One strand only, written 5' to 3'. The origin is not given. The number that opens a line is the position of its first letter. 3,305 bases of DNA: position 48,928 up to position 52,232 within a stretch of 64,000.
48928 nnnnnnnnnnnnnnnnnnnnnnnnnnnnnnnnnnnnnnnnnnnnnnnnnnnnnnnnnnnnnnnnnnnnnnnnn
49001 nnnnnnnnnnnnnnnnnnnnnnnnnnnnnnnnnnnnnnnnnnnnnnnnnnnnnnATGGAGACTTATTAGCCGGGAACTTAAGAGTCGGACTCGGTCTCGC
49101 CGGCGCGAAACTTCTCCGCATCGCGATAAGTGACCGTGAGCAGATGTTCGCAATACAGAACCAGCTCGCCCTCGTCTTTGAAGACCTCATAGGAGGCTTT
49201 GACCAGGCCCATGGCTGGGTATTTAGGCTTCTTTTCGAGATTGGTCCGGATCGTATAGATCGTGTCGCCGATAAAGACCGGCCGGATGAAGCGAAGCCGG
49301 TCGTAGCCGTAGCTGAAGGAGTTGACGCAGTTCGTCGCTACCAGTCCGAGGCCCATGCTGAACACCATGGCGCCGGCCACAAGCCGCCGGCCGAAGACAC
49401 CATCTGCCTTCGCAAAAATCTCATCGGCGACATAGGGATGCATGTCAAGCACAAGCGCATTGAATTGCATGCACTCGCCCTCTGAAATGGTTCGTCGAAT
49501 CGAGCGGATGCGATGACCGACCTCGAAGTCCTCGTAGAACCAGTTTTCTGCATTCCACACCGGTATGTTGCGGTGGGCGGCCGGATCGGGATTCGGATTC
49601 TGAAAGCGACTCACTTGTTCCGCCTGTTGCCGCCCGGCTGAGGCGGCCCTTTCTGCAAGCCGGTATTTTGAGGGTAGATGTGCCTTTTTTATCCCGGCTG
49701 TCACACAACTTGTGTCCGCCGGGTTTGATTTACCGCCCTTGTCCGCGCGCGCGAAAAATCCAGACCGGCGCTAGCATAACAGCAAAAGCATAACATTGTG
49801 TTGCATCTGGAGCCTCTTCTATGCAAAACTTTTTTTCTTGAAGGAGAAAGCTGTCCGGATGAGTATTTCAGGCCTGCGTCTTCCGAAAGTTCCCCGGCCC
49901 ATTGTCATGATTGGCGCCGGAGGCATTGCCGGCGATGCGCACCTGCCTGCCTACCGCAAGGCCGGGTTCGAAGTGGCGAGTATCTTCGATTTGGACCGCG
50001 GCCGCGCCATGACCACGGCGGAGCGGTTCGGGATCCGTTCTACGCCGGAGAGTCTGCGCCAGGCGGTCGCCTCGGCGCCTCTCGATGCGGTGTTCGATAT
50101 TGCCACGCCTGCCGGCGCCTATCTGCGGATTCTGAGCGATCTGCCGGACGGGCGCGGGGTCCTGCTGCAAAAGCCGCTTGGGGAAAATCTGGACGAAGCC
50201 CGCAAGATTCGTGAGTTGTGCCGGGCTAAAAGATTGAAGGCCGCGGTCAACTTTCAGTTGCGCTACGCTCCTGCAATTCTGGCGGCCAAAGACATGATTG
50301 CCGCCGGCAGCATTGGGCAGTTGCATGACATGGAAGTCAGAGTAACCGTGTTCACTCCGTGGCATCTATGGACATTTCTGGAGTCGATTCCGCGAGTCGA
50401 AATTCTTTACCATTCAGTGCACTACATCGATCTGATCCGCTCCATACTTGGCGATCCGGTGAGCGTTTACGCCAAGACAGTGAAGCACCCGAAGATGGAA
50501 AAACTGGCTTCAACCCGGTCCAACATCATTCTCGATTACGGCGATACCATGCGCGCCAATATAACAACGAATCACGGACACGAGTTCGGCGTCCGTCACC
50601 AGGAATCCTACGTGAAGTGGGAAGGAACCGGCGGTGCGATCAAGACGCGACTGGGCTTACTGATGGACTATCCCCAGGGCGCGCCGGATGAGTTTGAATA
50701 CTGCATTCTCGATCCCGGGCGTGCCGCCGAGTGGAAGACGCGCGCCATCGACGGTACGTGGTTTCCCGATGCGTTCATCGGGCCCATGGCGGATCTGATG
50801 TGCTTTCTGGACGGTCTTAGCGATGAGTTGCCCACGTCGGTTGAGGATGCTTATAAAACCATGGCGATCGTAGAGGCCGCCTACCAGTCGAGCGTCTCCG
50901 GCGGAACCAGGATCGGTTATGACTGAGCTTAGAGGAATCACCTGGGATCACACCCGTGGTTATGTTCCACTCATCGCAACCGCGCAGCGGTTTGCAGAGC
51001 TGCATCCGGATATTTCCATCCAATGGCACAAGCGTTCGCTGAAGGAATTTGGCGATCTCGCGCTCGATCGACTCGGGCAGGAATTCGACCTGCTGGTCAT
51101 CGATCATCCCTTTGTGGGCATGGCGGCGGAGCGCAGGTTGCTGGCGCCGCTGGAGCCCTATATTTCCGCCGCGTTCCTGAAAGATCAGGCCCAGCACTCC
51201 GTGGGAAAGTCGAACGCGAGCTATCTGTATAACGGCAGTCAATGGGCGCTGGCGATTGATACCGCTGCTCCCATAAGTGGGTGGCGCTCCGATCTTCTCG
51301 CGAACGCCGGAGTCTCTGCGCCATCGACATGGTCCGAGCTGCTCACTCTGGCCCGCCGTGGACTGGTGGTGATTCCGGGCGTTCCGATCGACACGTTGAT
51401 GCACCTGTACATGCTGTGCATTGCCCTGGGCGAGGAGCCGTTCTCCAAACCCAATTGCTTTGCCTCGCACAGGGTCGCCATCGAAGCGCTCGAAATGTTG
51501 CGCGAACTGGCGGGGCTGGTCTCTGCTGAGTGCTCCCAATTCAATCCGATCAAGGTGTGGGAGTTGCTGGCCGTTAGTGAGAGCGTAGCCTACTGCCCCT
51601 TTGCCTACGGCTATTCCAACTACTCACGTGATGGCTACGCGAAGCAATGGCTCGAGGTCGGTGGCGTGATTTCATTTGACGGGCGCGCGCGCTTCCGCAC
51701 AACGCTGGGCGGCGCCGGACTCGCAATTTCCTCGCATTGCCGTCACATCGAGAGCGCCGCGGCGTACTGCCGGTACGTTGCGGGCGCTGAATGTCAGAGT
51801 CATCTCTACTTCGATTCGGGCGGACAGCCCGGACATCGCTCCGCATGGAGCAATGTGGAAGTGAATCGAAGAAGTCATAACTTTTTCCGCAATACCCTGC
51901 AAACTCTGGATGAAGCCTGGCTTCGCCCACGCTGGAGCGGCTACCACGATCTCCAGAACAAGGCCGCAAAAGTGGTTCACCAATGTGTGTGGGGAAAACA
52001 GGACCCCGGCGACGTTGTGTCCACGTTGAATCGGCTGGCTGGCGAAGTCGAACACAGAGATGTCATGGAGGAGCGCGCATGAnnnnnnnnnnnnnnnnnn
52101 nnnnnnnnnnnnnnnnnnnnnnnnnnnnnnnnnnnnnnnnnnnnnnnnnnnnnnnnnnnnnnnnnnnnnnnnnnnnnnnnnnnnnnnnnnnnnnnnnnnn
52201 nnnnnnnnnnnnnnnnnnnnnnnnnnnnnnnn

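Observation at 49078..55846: Operon of two signal-less binding-protein-fold proteins, a class III CoA-transferase and MaoC dehydratases, with no ABC transporter nearby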

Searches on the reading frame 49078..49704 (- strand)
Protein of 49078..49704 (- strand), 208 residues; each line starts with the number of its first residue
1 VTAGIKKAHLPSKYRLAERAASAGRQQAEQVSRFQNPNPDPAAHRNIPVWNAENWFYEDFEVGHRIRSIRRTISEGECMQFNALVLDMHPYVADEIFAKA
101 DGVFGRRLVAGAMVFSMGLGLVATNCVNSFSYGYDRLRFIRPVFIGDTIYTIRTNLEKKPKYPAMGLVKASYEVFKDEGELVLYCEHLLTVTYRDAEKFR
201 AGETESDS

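Call 4: search_protein_families(library=pfam, proteins=[window:49078-49704:-], max_evalue=0.01)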
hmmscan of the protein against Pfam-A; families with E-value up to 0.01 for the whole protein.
window:49078-49704:- (208 aa): 1 family
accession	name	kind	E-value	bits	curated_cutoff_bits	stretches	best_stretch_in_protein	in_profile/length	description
PF01575.25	MaoC_dehydratas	-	2.9e-11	43.5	27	1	67-161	11-107/123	MaoC like domain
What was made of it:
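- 49078..49614 (-): MaoC1, a divergent hot-dog protein that lacks the hydratase histidine. Probably a non-catalytic partner of MaoC2. Pfam MaoC 2.9e-11 (call 4).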

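Call 5: search_protein_families(library=ncbifam, proteins=[window:49078-49704:-], max_evalue=0.01)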
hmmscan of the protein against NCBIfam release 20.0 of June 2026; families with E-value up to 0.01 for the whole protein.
window:49078-49704:- (208 aa): 3 families
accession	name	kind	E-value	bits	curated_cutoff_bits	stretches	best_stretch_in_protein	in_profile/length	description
TIGR02278.1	PaaN-DH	equivalog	1.4e-16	59.9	562.8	1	57-191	525-661/664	phenylacetic acid degradation bifunctional protein PaaZ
NF038241.1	RipB_Ich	equivalog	2.3e-08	34.2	340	1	54-193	21-164/175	(R)-specific enoyl-CoA hydratase RipB/Ich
NF006045.0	PRK08190.1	subfamily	1.2e-05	24.3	282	1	53-184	7-134/467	bifunctional enoyl-CoA hydratase/phosphate acetyltransferase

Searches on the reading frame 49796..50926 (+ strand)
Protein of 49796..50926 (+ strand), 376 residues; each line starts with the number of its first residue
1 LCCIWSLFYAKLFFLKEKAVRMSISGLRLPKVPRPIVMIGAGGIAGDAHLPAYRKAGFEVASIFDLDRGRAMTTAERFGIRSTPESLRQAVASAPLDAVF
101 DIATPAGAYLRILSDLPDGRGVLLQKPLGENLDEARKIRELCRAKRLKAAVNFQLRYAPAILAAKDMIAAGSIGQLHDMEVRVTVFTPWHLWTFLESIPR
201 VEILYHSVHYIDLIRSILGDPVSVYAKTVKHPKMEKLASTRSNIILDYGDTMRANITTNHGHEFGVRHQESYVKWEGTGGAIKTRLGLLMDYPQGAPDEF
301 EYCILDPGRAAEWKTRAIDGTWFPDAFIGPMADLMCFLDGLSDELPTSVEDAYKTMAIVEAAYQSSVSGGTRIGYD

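Call 4: search_protein_families(library=pfam, proteins=[window:49796-50926:+], max_evalue=0.01)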
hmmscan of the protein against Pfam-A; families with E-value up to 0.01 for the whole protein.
window:49796-50926:+ (376 aa): 3 families
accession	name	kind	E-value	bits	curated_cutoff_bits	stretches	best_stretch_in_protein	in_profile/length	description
PF22725.1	GFO_IDH_MocA_C3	-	3.7e-10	40.3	27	1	162-265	2-109/124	GFO/IDH/MocA C-terminal domain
PF01408.29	GFO_IDH_MocA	-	1.5e-09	39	24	1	36-153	3-120/120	Oxidoreductase family, NAD-binding Rossmann fold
PF02894.22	GFO_IDH_MocA_C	-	1.8e-07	31.6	22.9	1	165-369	1-213/218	Oxidoreductase family, C-terminal alpha/beta domain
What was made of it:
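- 49859..50926 (+): Gfo/Idh/MocA NAD(P) oxidoreductase. Pfam (call 4).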

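Call 5: search_protein_families(library=ncbifam, proteins=[window:49796-50926:+], max_evalue=0.01)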
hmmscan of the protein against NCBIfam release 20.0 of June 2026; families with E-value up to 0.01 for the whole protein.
window:49796-50926:+ (376 aa): 9 families
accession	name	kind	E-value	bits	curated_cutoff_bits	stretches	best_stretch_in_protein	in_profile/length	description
TIGR04380.1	myo_inos_iolG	equivalog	1.6e-15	56.8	355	1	36-237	4-207/330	inositol 2-dehydrogenase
NF052479.1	LevoglcsnDh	equivalog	9.9e-15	54.1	650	1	60-228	38-212/386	levoglucosan dehydrogenase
NF040723.1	UDP-GlcNAcDh_Arch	equivalog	3.1e-14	53.2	450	1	38-260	5-217/302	UDP-N-acetylglucosamine 3-dehydrogenase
NF041392.1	XylDh_Gfo6_Halo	equivalog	4.5e-12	45.4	350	1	37-282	20-273/350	D-xylose 1-dehydrogenase Gfo6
NF007574.0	PRK10206.1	equivalog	2.1e-09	36.9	352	1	38-259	7-226/345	oxidoreductase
NF008607.0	PRK11579.1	subfamily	8e-05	21.8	330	1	56-226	28-197/346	oxidoreductase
NF052679.1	InsChiInosDhIolG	equivalog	0.00043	19.4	540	1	38-238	7-203/343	bifunctional inositol 2-dehydrogenase/D-chiro-inositol 1-dehydrogenase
NF058563.1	BT_2159_fam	equivalog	0.0011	18.1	650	1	38-189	5-154/350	disaccharide 3-dehydrogenase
NF058561.1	BT_2158_fam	equivalog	0.0072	14.9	750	1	36-192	38-189/487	glycoside 3-dehydrogenase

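Call 41: search_solved_structures(query=window:49859-50923:+, max_evalue=0.0001)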
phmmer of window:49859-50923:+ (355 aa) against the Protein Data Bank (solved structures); distinct sequences matched with E-value up to 0.0001: 38.
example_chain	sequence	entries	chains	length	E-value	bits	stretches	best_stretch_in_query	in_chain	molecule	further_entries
5uhw_A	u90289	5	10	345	9.9e-14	54.6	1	18-350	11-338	Oxidoreductase protein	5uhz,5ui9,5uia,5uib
2glx_A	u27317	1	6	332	5.5e-13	52.2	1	17-201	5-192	1,5-anhydro-D-fructose reductase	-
4koa_A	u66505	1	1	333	1.9e-12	50.4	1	17-210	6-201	1,5-anhydro-D-fructose reductase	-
3i23_A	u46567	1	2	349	6.1e-11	45.4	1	17-241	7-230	Oxidoreductase, Gfo/Idh/MocA family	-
3fd8_A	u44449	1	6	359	6.2e-11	45.4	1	17-241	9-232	Oxidoreductase, Gfo/Idh/MocA family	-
8w9s_A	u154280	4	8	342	7.4e-10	41.9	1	15-205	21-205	NADH-dependent dihydrogenase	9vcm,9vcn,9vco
3hnp_A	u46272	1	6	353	8.8e-10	41.6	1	17-240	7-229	Oxidoreductase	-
6ktj_A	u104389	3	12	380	1.6e-09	40.8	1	18-206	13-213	Scyllo-inositol dehydrogenase with L-glucose dehydrogenase activity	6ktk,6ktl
9m3d_B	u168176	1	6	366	1.8e-09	40.6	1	17-158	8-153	DgpA1 from W974-1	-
5ya8_A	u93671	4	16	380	1.9e-09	40.5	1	18-205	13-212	Scyllo-inositol dehydrogenase with L-glucose dehydrogenase activity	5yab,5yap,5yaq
1tlt_A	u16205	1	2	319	6.2e-09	38.8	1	15-150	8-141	PUTATIVE OXIDOREDUCTASE (VIRULENCE FACTOR mviM HOMOLOG)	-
1zh8_A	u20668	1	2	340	1e-08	38.1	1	16-172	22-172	oxidoreductase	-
4ew6_A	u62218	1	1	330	1.2e-08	37.9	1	12-211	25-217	D-galactose-1-dehydrogenase protein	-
9azo_A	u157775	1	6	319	2.9e-08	36.6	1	16-213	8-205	PmdC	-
6a3f_A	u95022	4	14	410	3.3e-08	36.5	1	46-203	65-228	Putative dehydrogenase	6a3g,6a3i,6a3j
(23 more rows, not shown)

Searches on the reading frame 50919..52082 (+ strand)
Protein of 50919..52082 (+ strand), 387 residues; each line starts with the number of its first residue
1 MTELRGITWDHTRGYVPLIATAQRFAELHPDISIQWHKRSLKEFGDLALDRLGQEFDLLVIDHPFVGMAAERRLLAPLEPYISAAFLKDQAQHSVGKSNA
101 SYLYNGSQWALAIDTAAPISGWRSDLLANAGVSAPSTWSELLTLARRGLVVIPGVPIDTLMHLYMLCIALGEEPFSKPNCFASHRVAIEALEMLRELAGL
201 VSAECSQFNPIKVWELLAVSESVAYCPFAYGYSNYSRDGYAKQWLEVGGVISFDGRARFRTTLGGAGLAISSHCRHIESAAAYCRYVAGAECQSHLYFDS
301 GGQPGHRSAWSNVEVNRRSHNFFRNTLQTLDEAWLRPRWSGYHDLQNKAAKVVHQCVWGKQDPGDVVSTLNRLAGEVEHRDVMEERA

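Call 4: search_protein_families(library=pfam, proteins=[window:50919-52082:+], max_evalue=0.01)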
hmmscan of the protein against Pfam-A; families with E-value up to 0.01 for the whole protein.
window:50919-52082:+ (387 aa): 2 families
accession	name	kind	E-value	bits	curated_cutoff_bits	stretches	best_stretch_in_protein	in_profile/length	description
PF01547.30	SBP_bac_1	-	9.6e-09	36.1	26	1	11-147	4-140/307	Bacterial extracellular solute-binding protein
PF13416.11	SBP_bac_8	-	9.1e-05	22.8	27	1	55-307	39-263/279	Bacterial extracellular solute-binding protein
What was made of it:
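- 50919..52082 (+): SBP1, a signal-less MalE-type binding-protein fold, coupled to Gfo upstream and CaiB downstream. Pfam SBP_bac_1 9.6e-9 (call 4).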

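Call 5: search_protein_families(library=ncbifam, proteins=[window:50919-52082:+], max_evalue=0.01)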
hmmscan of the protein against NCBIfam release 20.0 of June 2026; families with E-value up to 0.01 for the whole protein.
window:50919-52082:+ (387 aa): 0 families

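Call 13: search_solved_structures(query=window:50919-52079:+, max_evalue=1)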
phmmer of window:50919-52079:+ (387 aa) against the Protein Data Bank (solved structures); distinct sequences matched with E-value up to 1: 25.
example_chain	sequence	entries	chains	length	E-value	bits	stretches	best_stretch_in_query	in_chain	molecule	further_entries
6jb0_A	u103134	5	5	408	2.2e-06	29.9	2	55-147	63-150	ABC transporter, periplasmic substrate-binding protein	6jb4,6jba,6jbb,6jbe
6jai_A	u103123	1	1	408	3.1e-06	29.4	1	55-147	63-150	ABC transporter, periplasmic substrate-binding protein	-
1eu8_A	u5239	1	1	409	3.1e-06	29.4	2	226-375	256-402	TREHALOSE/MALTOSE BINDING PROTEIN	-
6jaz_A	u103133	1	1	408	1.5e-05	27.2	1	55-147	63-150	ABC transporter, periplasmic substrate-binding protein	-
6jar_A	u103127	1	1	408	2.1e-05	26.7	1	55-147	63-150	ABC transporter, periplasmic substrate-binding protein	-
6j9w_A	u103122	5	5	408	2.1e-05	26.7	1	55-147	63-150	ABC transporter, periplasmic substrate-binding protein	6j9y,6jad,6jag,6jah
6jam_A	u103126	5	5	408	0.00011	24.3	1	55-147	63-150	ABC transporter, periplasmic substrate-binding protein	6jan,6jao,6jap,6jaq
6jal_A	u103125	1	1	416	0.00012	24.3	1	55-147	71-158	ABC transporter, periplasmic substrate-binding protein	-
9xf5_A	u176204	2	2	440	0.00087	21.4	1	100-316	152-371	ABC transporter substrate-binding protein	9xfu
3uor_A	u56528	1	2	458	0.0044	19.1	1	74-142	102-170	ABC transporter sugar binding protein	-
7nbz_A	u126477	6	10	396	0.0063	18.5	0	259-368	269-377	Sulfoquinovosyl binding protein | Sulfoquinovosyl glycerol-binding protein SmoF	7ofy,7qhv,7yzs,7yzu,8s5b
5ysb_A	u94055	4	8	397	0.014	17.4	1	260-354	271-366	Lin1841 protein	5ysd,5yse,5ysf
6dtq_A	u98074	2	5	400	0.016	17.2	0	257-368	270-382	maltose-binding protein MalE3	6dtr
7c71_A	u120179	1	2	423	0.028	16.4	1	249-351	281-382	Sugar ABC transporter, periplasmic sugar-binding protein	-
7c6x_A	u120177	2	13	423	0.028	16.4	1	249-351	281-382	Sugar ABC transporter, periplasmic sugar-binding protein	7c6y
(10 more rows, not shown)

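Call 14: find_homologous_proteins(query=window:50919-52079:+, max_evalue=0.00001)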
Query window:50919-52079:+ (387 aa): 4791 proteins with E <= 0.00001 among 8000 candidates; the best 120 are listed.
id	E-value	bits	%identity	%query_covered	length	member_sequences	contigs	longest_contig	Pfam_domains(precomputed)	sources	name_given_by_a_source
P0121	2.9e-252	854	95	100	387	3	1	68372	PF13416.12,PF01547.31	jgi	jgi:multiple sugar transport system substrate-binding protein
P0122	2.2e-219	746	83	100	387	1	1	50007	PF13416.12,PF01547.31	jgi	jgi:multiple sugar transport system substrate-binding protein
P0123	3.6e-175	601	69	97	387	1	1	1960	PF13416.12,PF01547.31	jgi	jgi:multiple sugar transport system substrate-binding protein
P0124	1.1e-173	596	67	98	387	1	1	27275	PF13416.12,PF01547.31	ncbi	-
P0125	1.2e-173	595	67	98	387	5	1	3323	PF13416.12,PF01547.31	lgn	-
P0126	1.5e-173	595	67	98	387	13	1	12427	PF13416.12,PF01547.31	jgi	-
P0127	2.3e-173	595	66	98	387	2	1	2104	PF13416.12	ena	-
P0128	3.1e-172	591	67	97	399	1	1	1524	PF13416.12,PF01547.31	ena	-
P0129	4.4e-172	590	66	97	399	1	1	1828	PF13416.12,PF01547.31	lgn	-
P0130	2.3e-170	585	65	98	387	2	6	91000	PF13416.12,PF01547.31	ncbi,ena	-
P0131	3.0e-170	584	66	99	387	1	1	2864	PF13416.12,PF01547.31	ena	-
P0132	1.7e-169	582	66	97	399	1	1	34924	-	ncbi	-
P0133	4.7e-169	580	67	97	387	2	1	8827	PF13416.12,PF01547.31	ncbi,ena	-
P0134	6.2e-169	580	66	97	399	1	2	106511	PF13416.12,PF01547.31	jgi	jgi:multiple sugar transport system substrate-binding protein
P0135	2.2e-168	578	66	97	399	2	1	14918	PF01547.31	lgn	-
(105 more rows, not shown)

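Call 37: predict_structure(alignment_id=A2)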
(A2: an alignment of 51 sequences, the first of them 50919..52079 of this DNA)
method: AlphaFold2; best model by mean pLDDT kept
length: 387 residues; sequences in the alignment: 51
mean_pLDDT: 93.2   pTM: 0.90
mean pLDDT of the five models: 93.2, 92.7, 92.3, 91.2, 91.2
residues with pLDDT >= 90: 330; 70-90: 41; 50-70: 11; < 50: 5
segments of 3 or more residues with pLDDT < 50: 383-387
pLDDT, mean of each block of 10 residues (from residue 1): 93 91 98 94 73 94 91 96 97 96 96 96 96 97 98 95 96 91 97 98 95 95 95 90 92 90 95 98 98 96 96 96 96 93 91 96 97 81 47
secondary structure, 60 per line:
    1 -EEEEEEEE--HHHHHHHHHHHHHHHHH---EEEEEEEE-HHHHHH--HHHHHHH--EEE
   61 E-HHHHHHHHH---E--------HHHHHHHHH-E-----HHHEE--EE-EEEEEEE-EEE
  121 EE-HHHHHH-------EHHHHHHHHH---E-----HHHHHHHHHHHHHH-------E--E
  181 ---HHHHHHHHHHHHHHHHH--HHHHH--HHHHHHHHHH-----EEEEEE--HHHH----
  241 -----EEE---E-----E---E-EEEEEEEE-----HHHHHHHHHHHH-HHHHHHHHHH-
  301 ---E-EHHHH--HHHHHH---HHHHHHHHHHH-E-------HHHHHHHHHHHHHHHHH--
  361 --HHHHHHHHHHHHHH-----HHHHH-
elements in order: E2-9 H12-28 E32-39 H41-46 H49-55 E58-61 H63-71 H84-92 E110-116 E118-122 H124-129 H138-146 H156-169 H184-200 H203-207 H210-219 E225-230 H233-236 E246-248 E264-271 H277-288 H290-299 H307-310 H313-318 H322-332 H342-358 H363-376 H382-386

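Call 40: fold_search(model_id=the predicted structure, library=pdb)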
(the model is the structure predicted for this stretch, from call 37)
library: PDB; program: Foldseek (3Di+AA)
matches with E <= 10: 1745; with E <= 0.001: 1072
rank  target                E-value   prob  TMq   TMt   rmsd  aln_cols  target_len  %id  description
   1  6dtr                  6.0e-22  1.00  0.75  0.74   4.5       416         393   18  Apo T. maritima MalE3 (released 2018-09-19)
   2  6dtq_A                9.2e-22  1.00  0.84  0.83   2.9       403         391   18  Maltose bound T. maritima MalE3 (released 2018-09-19)
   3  7ofy_B                3.5e-21  1.00  0.84  0.84   2.9       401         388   13  Crystal structure of SQ binding protein from Agrobacterium tumefaciens in complex with sulfoquinovosyl glycerol (SQGro (released 2022-01-19)
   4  7qhv_AAA              7.8e-21  1.00  0.84  0.83   2.9       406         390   13  Crystal structure of the sulfoquinovosyl binding protein SmoF complexed with sulfoquinovosyl diacylglycerol (released 2022-04-13)
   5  1eu8_A                9.7e-21  1.00  0.84  0.80   3.3       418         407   17  STRUCTURE OF TREHALOSE MALTOSE BINDING PROTEIN FROM THERMOCOCCUS LITORALIS (released 2001-03-14)
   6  7yzs                  1.3e-20  1.00  0.85  0.85   2.8       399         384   14  Crystal structure of the sulfoquinovosyl binding protein SmoF complexed with sulfoquinovose (released 2022-04-13)
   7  7ofy_A                1.9e-20  1.00  0.84  0.84   2.9       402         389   13  Crystal structure of SQ binding protein from Agrobacterium tumefaciens in complex with sulfoquinovosyl glycerol (SQGro (released 2022-01-19)
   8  8s5b                  5.1e-20  1.00  0.83  0.85   2.8       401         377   13  Crystal structure of the sulfoquinovosyl binding protein (SmoF) from A. tumefaciens sulfo-SMO pathway in complex with SQ (released 2024-04-17)
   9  6jar_A                1.1e-19  1.00  0.85  0.81   2.9       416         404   18  Crystal structure of ABC transporter alpha-glycoside-binding mutant protein R49A in complex with maltose (released 2019-10-30)
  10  7qhv_BBB              1.2e-19  1.00  0.83  0.83   3.0       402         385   14  Crystal structure of the sulfoquinovosyl binding protein SmoF complexed with sulfoquinovosyl diacylglycerol (released 2022-04-13)
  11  7yzu                  1.3e-19  1.00  0.85  0.86   2.7       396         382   14  Crystal structure of the sulfoquinovosyl binding protein SmoF complexed with SQMe (released 2022-04-13)
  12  6j9w_A                2.3e-19  1.00  0.84  0.81   3.1       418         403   18  Crystal structure of ABC transporter alpha-glycoside-binding protein in complex with trehalose (released 2019-10-30)
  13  7nbz_B                2.4e-19  1.00  0.77  0.77   4.1       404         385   14  Crystal structure of ligand free open conformation of sulfoquinovosyl binding protein (SQBP) from Agrobacterium tumefa (released 2022-01-19)
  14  6j9y_A                4.4e-19  1.00  0.86  0.82   2.9       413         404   19  Crystal structure of ABC transporter alpha-glycoside-binding protein in complex with maltose (released 2019-10-30)
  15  3k01                  4.4e-19  1.00  0.75  0.74   4.6       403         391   17  Crystal structures of the GacH receptor of Streptomyces glaucescens GLA.O in the unliganded form and in complex with aca (released 2010-02-16)
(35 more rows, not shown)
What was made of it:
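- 50919..52082 (+): Foldseek TM 0.84-0.86 to liganded MalE3, SmoF and the trehalose/maltose-binding protein (calls 37, 40).
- SBP1 models as a closed MalE-like binder (call 40).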
